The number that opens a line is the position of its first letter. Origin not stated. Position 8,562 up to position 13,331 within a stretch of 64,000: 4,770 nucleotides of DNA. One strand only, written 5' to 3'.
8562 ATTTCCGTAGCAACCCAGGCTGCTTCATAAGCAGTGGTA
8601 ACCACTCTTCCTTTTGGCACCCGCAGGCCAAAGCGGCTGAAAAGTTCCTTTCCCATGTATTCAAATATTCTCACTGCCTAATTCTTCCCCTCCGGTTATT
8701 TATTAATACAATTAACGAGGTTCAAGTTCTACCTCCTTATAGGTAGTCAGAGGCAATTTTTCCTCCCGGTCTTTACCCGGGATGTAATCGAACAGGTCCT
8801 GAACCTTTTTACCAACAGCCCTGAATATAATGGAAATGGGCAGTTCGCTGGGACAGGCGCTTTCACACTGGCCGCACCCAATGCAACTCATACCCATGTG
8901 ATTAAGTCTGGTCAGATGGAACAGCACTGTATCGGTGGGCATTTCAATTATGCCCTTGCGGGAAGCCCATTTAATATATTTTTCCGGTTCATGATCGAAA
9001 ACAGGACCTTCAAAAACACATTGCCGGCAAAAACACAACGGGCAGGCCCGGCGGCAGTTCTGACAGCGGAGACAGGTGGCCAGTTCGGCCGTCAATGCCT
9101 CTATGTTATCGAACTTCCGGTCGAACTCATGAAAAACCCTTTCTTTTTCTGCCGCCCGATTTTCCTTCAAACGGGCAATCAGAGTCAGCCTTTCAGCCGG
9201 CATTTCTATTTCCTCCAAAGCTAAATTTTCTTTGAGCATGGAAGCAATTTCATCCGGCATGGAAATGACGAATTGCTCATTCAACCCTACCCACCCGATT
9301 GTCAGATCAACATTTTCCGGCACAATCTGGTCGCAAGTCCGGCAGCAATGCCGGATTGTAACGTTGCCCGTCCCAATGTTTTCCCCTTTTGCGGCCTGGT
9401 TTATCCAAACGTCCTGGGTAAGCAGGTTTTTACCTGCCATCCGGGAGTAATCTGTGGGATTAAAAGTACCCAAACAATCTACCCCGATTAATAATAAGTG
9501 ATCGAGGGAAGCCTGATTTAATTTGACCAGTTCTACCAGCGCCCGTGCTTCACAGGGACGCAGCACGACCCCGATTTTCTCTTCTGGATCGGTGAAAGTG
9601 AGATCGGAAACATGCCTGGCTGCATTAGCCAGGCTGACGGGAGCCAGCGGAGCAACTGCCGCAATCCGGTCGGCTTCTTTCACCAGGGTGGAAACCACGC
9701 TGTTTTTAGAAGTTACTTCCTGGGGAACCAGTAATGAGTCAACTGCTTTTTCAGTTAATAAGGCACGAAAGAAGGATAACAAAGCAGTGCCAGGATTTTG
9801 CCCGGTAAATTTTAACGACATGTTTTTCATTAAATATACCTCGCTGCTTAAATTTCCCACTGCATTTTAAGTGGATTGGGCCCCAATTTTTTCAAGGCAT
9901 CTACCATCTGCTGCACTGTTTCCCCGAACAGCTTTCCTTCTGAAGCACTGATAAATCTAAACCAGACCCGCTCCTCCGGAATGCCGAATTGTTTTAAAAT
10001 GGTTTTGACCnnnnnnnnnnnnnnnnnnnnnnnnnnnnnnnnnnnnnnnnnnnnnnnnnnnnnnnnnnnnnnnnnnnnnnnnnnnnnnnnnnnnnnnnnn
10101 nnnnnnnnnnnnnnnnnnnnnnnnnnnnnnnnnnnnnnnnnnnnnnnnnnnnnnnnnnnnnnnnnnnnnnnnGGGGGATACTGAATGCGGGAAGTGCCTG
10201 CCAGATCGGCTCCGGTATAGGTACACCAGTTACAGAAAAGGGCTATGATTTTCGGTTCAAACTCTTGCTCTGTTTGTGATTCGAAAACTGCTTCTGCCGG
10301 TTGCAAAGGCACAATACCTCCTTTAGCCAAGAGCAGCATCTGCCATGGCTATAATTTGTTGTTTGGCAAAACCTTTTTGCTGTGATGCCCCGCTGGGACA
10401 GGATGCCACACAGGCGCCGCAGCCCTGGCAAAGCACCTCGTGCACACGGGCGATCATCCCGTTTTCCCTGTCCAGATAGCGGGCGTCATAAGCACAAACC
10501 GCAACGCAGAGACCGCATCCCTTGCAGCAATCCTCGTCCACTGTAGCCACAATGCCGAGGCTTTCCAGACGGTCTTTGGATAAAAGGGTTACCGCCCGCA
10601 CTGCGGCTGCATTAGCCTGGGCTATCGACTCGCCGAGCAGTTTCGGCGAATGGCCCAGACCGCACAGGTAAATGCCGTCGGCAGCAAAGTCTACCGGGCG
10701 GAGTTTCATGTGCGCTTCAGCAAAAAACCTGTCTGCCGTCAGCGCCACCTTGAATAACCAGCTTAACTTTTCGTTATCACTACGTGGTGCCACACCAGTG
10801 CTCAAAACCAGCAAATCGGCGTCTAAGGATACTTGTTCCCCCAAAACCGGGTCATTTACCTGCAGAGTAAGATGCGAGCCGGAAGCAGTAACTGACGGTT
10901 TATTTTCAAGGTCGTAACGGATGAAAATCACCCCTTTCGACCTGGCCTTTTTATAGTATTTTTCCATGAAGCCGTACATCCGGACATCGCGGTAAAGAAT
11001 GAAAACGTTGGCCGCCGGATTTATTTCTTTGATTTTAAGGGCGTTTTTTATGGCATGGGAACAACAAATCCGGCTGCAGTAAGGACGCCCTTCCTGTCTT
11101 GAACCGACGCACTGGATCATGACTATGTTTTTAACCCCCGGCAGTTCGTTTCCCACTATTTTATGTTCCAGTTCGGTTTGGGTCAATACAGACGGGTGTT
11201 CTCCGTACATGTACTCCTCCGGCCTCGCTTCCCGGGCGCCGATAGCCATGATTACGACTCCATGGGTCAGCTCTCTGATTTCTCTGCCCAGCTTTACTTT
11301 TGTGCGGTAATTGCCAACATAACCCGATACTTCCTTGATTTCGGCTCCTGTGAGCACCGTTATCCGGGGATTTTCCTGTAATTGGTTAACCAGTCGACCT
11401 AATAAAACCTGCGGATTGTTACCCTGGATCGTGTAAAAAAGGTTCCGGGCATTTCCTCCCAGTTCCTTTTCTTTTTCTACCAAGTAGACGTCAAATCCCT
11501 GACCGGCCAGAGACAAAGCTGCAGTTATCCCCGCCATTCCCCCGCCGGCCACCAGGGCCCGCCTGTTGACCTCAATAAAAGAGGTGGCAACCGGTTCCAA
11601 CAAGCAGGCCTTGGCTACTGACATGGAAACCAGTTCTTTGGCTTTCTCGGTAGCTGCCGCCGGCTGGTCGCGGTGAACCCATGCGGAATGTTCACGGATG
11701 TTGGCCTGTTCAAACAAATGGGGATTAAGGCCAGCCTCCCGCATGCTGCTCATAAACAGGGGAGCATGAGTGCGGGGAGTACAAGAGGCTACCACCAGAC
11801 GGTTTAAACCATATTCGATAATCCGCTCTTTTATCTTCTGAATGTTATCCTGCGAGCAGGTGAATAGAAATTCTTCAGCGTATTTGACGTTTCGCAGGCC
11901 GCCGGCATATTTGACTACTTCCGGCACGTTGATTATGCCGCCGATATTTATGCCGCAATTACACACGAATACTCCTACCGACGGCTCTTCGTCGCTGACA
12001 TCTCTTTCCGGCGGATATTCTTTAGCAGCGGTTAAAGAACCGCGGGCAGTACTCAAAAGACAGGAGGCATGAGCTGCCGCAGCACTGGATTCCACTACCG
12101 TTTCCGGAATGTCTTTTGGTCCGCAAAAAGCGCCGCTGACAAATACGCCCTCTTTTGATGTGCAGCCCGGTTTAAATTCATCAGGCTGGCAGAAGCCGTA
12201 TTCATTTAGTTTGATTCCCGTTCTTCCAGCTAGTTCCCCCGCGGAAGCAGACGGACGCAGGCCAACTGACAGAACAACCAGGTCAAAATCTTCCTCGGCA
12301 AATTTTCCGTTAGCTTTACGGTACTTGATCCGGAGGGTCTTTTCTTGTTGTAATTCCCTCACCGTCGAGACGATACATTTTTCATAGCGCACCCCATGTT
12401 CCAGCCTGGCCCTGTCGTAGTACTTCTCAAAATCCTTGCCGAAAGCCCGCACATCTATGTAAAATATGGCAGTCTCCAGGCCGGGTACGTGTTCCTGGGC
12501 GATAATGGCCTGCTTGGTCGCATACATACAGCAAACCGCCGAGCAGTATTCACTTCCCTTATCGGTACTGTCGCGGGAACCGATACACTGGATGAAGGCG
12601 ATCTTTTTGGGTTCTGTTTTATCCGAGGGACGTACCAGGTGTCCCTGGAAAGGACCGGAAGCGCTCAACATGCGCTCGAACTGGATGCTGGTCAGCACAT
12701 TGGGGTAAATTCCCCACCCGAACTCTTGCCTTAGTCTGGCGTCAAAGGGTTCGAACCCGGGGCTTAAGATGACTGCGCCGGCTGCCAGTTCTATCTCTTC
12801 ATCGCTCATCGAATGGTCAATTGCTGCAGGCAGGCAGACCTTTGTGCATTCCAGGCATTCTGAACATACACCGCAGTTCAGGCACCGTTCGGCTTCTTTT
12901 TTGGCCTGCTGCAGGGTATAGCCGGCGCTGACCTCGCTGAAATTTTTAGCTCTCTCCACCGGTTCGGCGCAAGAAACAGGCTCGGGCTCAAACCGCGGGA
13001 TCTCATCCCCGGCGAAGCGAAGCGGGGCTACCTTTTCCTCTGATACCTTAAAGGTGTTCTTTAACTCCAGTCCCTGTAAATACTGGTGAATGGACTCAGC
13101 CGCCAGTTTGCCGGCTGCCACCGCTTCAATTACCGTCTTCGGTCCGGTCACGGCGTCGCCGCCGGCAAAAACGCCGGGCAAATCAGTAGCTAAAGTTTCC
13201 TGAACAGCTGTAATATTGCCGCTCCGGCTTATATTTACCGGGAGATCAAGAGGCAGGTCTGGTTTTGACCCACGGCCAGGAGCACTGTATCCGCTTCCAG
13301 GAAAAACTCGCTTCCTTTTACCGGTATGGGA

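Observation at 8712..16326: Hdr/MvhD/FrhB-like redox module sits where succinate dehydrogenase is expected in the methylmalonyl-CoA operon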

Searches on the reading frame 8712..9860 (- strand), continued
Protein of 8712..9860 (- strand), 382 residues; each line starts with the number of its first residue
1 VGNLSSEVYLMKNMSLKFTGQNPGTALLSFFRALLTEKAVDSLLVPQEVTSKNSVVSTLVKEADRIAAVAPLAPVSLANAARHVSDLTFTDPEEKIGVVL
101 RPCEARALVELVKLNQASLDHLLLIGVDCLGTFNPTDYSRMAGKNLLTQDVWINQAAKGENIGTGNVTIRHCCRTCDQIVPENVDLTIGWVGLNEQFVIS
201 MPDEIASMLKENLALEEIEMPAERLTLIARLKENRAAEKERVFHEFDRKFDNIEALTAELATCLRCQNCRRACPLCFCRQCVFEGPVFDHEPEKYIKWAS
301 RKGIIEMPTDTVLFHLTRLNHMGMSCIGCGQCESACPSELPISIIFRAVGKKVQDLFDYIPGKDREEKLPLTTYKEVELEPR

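Call 81: search_protein_families(library=ncbifam, max_evalue=0.00001, proteins=[window:8712-9830:-, L170:9309-9986:+, L170:10001-11605:+])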
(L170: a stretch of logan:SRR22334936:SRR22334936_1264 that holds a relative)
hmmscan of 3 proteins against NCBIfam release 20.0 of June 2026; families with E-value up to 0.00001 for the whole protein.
window:8712-9830:- (372 aa): 0 families

L170:9309-9986:+ (225 aa): 19 families
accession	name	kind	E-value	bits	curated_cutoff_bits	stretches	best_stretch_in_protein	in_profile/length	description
TIGR00314.1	cdhA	equivalog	2.3e-10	39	781.3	1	105-161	396-452/784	CO dehydrogenase/acetyl-CoA synthase complex subunit alpha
TIGR01971.1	NuoI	subfamily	7.4e-10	38.5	113.05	1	101-164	35-99/121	NADH-quinone oxidoreductase, chain I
NF006221.0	PRK08348.1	subfamily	1.7e-09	37.4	124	1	105-171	41-100/136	NADH-plastoquinone oxidoreductase subunit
NF040864.1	HgcB_ferredoxin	equivalog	3.9e-09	36.2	99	1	106-172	12-70/93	mercury methylation ferredoxin HgcB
NF004540.0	PRK05888.2-1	equivalog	1.9e-08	34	215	1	99-163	37-103/139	NADH-quinone oxidoreductase subunit NuoI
NF042909.1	FMH_DH_FwdF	exception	2.3e-08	33.5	375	1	108-167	15-76/336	tungsten-dependent formylmethanofuran dehydrogenase subunit FwdF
TIGR01945.1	rnfC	subfamily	2.9e-08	32.7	245.95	1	108-162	363-418/435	RnfABCDGE type electron transport complex subunit C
TIGR00403.1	ndhI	equivalog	3.5e-08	33.2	302.35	1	90-165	44-121/183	NAD(P)H-quinone oxidoreductase subunit I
NF043039.1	HgcAB_like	equivalog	6.7e-08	32.5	285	1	98-163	290-349/350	HgcAB-like fusion protein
NF003454.1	PRK05035.1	equivalog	2.3e-07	29.7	345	1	105-161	364-421/556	electron transport complex subunit RsxC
NF004898.0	PRK06259.1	equivalog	2.6e-07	29.6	385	0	106-129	184-207/488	fumarate reductase (CoM/CoB) subunit TfrB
NF004537.0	PRK05888.1-3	equivalog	1.1e-06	28.3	163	1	107-163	67-130/204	NADH-quinone oxidoreductase subunit NuoI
NF007205.0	PRK09626.1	equivalog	2.3e-06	27.6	93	1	106-160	15-68/105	2-oxoglutarate-acceptor oxidoreductase subunit OorD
NF004538.0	PRK05888.1-4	equivalog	2.4e-06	27.2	135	1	108-164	61-118/162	NADH-quinone oxidoreductase subunit NuoI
NF040763.1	FeFe_hydrog_A6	exception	4.1e-06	25.4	765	0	103-164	140-206/571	NADH-dependent [FeFe] hydrogenase, group A6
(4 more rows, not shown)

L170:10001-11605:+ (534 aa): 46 families (the best 25 are shown)
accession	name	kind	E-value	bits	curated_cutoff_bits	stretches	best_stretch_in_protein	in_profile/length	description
NF004900.0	PRK06263.1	equivalog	1.4e-102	344.1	718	1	90-511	6-423/546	fumarate reductase (CoM/CoB) subunit TfrA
NF005866.0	PRK07803.1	equivalog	1.3e-86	291.2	819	2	90-356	7-285/631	fumarate reductase/succinate dehydrogenase flavoprotein subunit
TIGR01812.1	sdhA_frdA_Gneg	subfamily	2.5e-86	290.4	567.3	1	93-507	1-419/568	succinate dehydrogenase or fumarate reductase, flavoprotein subunit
TIGR00551.1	nadB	equivalog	3.9e-83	279.8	452.75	1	92-494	3-391/489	L-aspartate oxidase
NF005867.0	PRK07804.1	equivalog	2.2e-79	267.2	639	1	91-498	18-423/548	L-aspartate oxidase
NF005636.0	PRK07395.1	subfamily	8.2e-72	242.2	723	1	87-491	8-405/560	L-aspartate oxidase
NF005701.0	PRK07512.1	equivalog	2.1e-71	240.8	528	1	92-504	10-409/516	L-aspartate oxidase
NF006567.0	PRK09077.1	equivalog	5.2e-70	236.2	629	1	89-495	6-412/537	L-aspartate oxidase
TIGR01816.1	sdhA_forward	equivalog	1.3e-69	234.9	727.35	1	92-510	3-434/584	succinate dehydrogenase flavoprotein subunit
NF005978.0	PRK08071.1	equivalog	1.7e-69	234.6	621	1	93-497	5-393/514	L-aspartate oxidase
NF004724.0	PRK06069.1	subfamily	1.2e-66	225.1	826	1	92-504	6-426/577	succinate dehydrogenase/fumarate reductase flavoprotein subunit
NF004820.0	PRK06175.1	equivalog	2.7e-66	224.2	472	1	91-503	4-398/433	L-aspartate oxidase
NF042982.1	MFR_Fp_SdhA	equivalog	6.9e-66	222.9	1100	1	92-515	48-474/612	8-methylmenaquinol:fumarate reductase flavoprotein subunit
NF004613.0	PRK05945.1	equivalog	3.3e-64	217.5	824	1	91-502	3-423/575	succinate dehydrogenase/fumarate reductase flavoprotein subunit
NF006686.0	PRK09231.1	equivalog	2e-63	214.9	854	1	91-498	5-421/598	fumarate reductase (quinol) flavoprotein subunit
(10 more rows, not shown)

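Call 89: predict_structure(alignment_id=A1)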
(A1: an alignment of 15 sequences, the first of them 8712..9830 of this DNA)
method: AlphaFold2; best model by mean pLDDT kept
length: 372 residues; sequences in the alignment: 15
mean_pLDDT: 73.4   pTM: 0.76
mean pLDDT of the five models: 73.4, 72.6, 71.4, 64.8, 64.0
residues with pLDDT >= 90: 86; 70-90: 154; 50-70: 70; < 50: 62
segments of 3 or more residues with pLDDT < 50: 267-303, 347-355, 357-372
pLDDT, mean of each block of 10 residues (from residue 1): 89 86 95 87 80 89 78 79 88 85 77 93 84 78 71 72 83 92 90 94 91 91 87 75 61 60 54 37 44 39 54 69 71 71 55 44 30 30
secondary structure, 60 per line:
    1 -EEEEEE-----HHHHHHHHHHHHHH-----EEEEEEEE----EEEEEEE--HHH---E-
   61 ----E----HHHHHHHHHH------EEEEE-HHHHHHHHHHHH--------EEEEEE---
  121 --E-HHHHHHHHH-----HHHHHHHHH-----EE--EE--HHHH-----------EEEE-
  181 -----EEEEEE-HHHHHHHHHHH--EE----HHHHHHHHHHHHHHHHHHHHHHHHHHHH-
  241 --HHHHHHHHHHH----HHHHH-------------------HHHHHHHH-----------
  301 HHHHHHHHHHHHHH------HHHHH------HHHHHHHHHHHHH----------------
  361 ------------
elements in order: E2-7 H13-26 E32-39 E44-50 H70-79 E86-90 H92-103 E112-117 H125-133 H139-147 H161-164 E176-179 E186-191 H193-203 H212-239 H243-253 H258-262 H282-289 H301-314 H321-325 H332-344

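Call 91: fold_search(model_id=the predicted structure, library=pdb)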
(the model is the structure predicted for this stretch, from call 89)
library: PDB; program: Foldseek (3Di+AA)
matches with E <= 10: 392; with E <= 0.001: 18
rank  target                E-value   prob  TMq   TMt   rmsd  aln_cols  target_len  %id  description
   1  8rvu_E                1.3e-18  1.00  0.66  0.65   6.6       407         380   23  CryoEM structure of the Elp-Hdr complex of Methanothermobacter marburgensis state 2 (composite structure) (released 2025-05-14)
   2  7bkb_E                1.9e-18  1.00  0.68  0.62   7.2       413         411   21  Formate dehydrogenase - heterodisulfide reductase - formylmethanofuran dehydrogenase complex from Methanospirillum hun (released 2021-09-29)
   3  9r51_B                4.6e-09  1.00  0.49  0.62   5.4       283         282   16  Dimeric state of the F420-reducing hydrogenase from Methanothermococcus thermolithotrophicus in crystalline form 1 (released 2025-10-22)
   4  7npa_N                1.4e-08  1.00  0.45  0.29   6.5       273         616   16  Crystal structure of the Coenzyme F420-dependent sulfite reductase from Methanothermococcus thermolithotrophicus at 1. (released 2022-03-23)
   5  8rja_E                1.8e-08  1.00  0.47  0.49   6.0       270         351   16  Crystal structure of the F420-reducing formylmethanofuran dehydrogenase complex from the ethanotroph Candidatus Ethano (released 2024-10-02)
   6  4ci0_C                2.1e-08  1.00  0.47  0.60   5.5       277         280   15  Electron cryo-microscopy of F420-reducing NiFe hydrogenase Frh (released 2014-02-26)
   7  7npa_A                3.7e-08  1.00  0.45  0.29   6.1       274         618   16  Crystal structure of the Coenzyme F420-dependent sulfite reductase from Methanothermococcus thermolithotrophicus at 1. (released 2022-03-23)
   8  6qgr_B                6.7e-08  1.00  0.46  0.56   6.3       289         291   14  The F420-reducing [NiFe] hydrogenase complex from Methanosarcina barkeri at the Nia-S state (released 2019-10-23)
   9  7np8_B                7.1e-08  1.00  0.44  0.28   6.1       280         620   18  Crystal structure of the Coenzyme F420-dependent sulfite reductase from Methanocaldococcus jannaschii at 2.3-A resolut (released 2022-03-23)
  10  8riu_B                1.1e-07  1.00  0.44  0.44   5.6       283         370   13  Crystal structure of the F420-reducing carbon monoxide dehydrogenase component from the ethanotroph Candidatus Ethanop (released 2024-10-02)
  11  7npa_D                1.2e-07  1.00  0.43  0.28   6.3       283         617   16  Crystal structure of the Coenzyme F420-dependent sulfite reductase from Methanothermococcus thermolithotrophicus at 1. (released 2022-03-23)
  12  7np8_A                1.5e-07  1.00  0.45  0.29   5.9       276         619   20  Crystal structure of the Coenzyme F420-dependent sulfite reductase from Methanocaldococcus jannaschii at 2.3-A resolut (released 2022-03-23)
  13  6qii_B                1.8e-07  1.00  0.46  0.57   6.1       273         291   14  Xenon derivatization of the F420-reducing [NiFe] hydrogenase complex from Methanosarcina barkeri (released 2019-10-23)
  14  9nf0_B                9.4e-07  1.00  0.49  0.53   7.9       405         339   12  Structure of the NADPH-bound Pyrococcus furiosus SHI complex (released 2025-07-09)
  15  5dqr_E                6.8e-06  1.00  0.37  0.34   6.8       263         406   15  The crystal structure of Arabidopsis 7-hydroxymethyl chlorophyll a reductase (HCAR) (released 2016-04-20)
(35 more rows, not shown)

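Call 95: search_protein_representatives(protein=window:8712-9830:-)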
Query: 372 residues. Proteins with E-value up to 0.001 (for the whole library): 1222; up to 1e-10: 839; up to 1e-30: 202. The best 150 are listed.
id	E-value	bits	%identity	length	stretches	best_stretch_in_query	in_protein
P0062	1.9e-107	375.7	48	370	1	1-372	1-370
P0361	4.7e-106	371.1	46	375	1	6-372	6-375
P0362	4.4e-99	348.2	47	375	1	15-372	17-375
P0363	6.0e-91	321.4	46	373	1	18-372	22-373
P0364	2.5e-89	316.1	42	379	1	13-370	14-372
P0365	3.4e-89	315.7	45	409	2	211-372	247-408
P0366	1.0e-88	314.1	41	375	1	15-371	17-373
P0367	3.8e-87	309.0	43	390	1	29-372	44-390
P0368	6.5e-87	308.2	41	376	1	16-369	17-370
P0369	6.4e-86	304.9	42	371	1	16-372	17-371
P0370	7.6e-86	304.7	43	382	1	17-369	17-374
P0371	1.8e-85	303.4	42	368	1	11-370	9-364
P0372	2.6e-85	302.9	39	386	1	6-369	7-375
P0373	1.0e-84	300.9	41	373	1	18-368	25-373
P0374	2.2e-83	296.6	44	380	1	17-368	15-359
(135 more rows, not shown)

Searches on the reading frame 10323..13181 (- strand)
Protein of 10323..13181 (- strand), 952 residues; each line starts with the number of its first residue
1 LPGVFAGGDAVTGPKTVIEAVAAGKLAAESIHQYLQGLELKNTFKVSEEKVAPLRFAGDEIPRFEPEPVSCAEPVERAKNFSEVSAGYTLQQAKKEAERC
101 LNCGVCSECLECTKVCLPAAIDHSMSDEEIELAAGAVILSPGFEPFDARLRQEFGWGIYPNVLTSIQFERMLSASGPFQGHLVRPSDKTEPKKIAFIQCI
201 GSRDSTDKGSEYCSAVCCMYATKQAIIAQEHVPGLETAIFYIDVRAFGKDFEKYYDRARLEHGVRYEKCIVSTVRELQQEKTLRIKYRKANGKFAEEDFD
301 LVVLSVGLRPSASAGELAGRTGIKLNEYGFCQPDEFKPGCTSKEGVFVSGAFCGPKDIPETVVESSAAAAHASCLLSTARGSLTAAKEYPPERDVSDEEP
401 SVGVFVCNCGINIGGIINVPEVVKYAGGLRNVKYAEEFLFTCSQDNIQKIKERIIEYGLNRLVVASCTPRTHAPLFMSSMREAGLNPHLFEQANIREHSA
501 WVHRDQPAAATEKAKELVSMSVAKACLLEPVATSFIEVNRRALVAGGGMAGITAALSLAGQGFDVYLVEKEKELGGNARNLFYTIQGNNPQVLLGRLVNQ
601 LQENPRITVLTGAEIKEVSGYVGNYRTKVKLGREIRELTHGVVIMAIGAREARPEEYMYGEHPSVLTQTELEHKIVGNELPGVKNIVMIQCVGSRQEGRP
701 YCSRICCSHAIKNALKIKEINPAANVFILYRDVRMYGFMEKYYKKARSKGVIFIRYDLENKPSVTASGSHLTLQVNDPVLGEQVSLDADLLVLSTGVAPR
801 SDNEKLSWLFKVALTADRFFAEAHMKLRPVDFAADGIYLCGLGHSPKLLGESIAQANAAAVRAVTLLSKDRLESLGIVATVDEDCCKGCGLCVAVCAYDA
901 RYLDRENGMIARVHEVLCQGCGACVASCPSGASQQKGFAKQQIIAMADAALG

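Call 4: search_protein_families(library=pfam, proteins=[window:10323-13181:-])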
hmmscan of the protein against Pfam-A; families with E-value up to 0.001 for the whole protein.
window:10323-13181:- (952 aa): 14 families
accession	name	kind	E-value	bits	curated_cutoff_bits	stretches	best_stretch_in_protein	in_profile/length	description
PF07992.20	Pyr_redox_2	-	4.3e-21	76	26.1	2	231-367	167-289/291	Pyridine nucleotide-disulphide oxidoreductase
PF12831.13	FAD_oxidored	-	5.1e-08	33.1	27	1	543-589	3-50/416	FAD dependent oxidoreductase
PF12838.12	Fer4_7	-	3.6e-07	31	27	1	886-932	2-52/52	4Fe-4S dicluster domain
PF13450.12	NAD_binding_8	-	5.6e-07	30.2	21.9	1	544-580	1-37/68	NAD(P)-binding Rossmann-like domain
PF13237.11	Fer4_10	-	1e-06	29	25.5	1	881-929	4-53/53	4Fe-4S dicluster domain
PF00890.30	FAD_binding_2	-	1.3e-06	28.3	20.4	1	542-578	2-38/414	FAD binding domain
PF13738.12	Pyr_redox_3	-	8.6e-06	25.6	30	1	539-649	164-267/305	Pyridine nucleotide-disulphide oxidoreductase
PF01266.30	DAO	-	1.2e-05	25.5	27.9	1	542-576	2-37/353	FAD dependent oxidoreductase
PF00037.32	Fer4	-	3.4e-05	23.9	21.1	1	913-932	3-22/24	4Fe-4S binding domain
PF13187.11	Fer4_9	-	3.5e-05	24.2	27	1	886-932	2-51/52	4Fe-4S dicluster domain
PF14697.11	Fer4_21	-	0.00012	22.6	35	1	879-929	1-52/59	4Fe-4S dicluster domain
PF14691.11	Fer4_20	-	0.00014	22.1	25.8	1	77-116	1-36/113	Dihydroprymidine dehydrogenase domain II, 4Fe-4S cluster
PF01593.30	Amino_oxidase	-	0.00028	20.7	19.8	0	549-579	1-31/443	Flavin containing amine oxidoreductase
PF12837.12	Fer4_6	-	0.00094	19.5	25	0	915-932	6-23/24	4Fe-4S binding domain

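Call 81: search_protein_families(library=ncbifam, max_evalue=0.00001, proteins=[window:10323-13181:-])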
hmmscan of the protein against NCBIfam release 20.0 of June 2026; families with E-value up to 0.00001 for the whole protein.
window:10323-13181:- (952 aa): 33 families (the best 25 are shown)
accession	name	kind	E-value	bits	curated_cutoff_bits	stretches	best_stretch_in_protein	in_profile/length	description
NF040770.1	hetero_SS_HdrA2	exception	2.8e-223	743.3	1100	3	99-380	283-564/777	CoB-CoM heterodisulfide reductase HdrA2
NF041778.1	hetero_SS_HdrA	equivalog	3.7e-171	570.7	1400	3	98-383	293-577/771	ferredoxin:CoB-CoM heterodisulfide reductase subunit HdrA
NF041891.1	hdrA_Methbact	equivalog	3.1e-160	534.9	1300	3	630-950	305-635/762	ferredoxin:CoB-CoM heterodisulfide reductase subunit HdrA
NF009410.0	PRK12771.1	subfamily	1.9e-35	122.5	516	1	1-131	411-539/566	NAD(P)-binding protein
NF009454.0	PRK12814.1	equivalog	4.9e-18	64.8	916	1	2-120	467-588/657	putative NADPH-dependent glutamate synthase small subunit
TIGR01316.1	gltA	equivalog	8e-17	61.2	471.75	2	1-35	415-449/449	NADPH-dependent glutamate synthase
NF009409.0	PRK12770.1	subfamily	3.2e-16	59.3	343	0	2-39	317-354/360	putative glutamate synthase subunit beta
NF009414.0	PRK12778.1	equivalog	3.4e-16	58.7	1103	1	2-36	716-750/752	bifunctional dihydroorotate dehydrogenase B NAD binding subunit/NADPH-dependent glutamate synthase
NF045663.1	diclust_near_Sec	equivalog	1.7e-15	56.2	530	1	2-116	221-318/759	pyridine nucleotide-disulfide oxidoreductase/dicluster-binding protein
NF009413.0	PRK12775.1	equivalog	4.4e-15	54.6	1895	1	1-52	720-768/1006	putative trifunctional 2-polyprenylphenol hydroxylase/glutamate synthase subunit beta/ferritin domain-containing protein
NF010590.0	PRK13984.1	equivalog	2.5e-10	39.2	946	0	65-109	157-201/611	putative oxidoreductase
TIGR03315.1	Se_ygfK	equivalog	5.3e-10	37.4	835.3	0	2-116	806-897/1012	putative selenate reductase subunit YgfK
TIGR01318.1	gltD_gamma_fam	subfamily_domain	5.4e-10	38.4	482.95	0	2-36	432-466/467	glutamate synthase, small subunit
TIGR01372.1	soxA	subfamily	8.1e-10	37.1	1164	1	542-799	171-422/996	sarcosine oxidase subunit alpha family protein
TIGR03997.1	mycofact_OYE_2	equivalog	2.6e-09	36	793.15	1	537-795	377-600/645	mycofactocin system FadH/OYE family oxidoreductase 2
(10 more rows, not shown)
